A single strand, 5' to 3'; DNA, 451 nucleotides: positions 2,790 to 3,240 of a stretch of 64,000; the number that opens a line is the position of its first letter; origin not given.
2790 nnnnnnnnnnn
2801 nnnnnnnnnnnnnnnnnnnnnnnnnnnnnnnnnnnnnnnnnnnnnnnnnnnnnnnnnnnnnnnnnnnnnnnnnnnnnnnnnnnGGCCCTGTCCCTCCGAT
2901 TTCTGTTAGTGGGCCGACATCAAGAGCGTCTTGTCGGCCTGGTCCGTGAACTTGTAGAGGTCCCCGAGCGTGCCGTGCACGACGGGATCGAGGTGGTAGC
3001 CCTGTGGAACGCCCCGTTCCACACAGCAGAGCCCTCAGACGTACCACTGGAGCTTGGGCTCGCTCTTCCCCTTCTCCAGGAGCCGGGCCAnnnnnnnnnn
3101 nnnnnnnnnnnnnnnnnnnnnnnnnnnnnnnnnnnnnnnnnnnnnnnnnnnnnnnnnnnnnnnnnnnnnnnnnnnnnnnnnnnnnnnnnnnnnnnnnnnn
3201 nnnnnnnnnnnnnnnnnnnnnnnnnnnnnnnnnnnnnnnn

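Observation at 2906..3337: DsrE-like gene with in-frame UGA followed by a SECIS-like hairpin: candidate selenoprotein in the sulfur-relay operon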

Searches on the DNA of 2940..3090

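Call 55: search_rna_families(source=window, start=2940, end=3090, threshold=evalue, max_evalue=10, show_alignments=2)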
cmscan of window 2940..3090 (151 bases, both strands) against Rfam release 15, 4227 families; matches with E-value up to 10: 2.
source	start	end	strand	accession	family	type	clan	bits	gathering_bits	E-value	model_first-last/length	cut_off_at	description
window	2952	3010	+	RF02467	Ms_IGR-2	Gene; sRNA;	-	15.8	45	0.19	1-82/82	no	Mycobacterium sRNA Ms_IGR-2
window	3062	3080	-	RF02186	ST7-OT3_4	Gene; lncRNA;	-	7.7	80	9.7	55-73/73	no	ST7 overlapping transcript 3 conserved region 4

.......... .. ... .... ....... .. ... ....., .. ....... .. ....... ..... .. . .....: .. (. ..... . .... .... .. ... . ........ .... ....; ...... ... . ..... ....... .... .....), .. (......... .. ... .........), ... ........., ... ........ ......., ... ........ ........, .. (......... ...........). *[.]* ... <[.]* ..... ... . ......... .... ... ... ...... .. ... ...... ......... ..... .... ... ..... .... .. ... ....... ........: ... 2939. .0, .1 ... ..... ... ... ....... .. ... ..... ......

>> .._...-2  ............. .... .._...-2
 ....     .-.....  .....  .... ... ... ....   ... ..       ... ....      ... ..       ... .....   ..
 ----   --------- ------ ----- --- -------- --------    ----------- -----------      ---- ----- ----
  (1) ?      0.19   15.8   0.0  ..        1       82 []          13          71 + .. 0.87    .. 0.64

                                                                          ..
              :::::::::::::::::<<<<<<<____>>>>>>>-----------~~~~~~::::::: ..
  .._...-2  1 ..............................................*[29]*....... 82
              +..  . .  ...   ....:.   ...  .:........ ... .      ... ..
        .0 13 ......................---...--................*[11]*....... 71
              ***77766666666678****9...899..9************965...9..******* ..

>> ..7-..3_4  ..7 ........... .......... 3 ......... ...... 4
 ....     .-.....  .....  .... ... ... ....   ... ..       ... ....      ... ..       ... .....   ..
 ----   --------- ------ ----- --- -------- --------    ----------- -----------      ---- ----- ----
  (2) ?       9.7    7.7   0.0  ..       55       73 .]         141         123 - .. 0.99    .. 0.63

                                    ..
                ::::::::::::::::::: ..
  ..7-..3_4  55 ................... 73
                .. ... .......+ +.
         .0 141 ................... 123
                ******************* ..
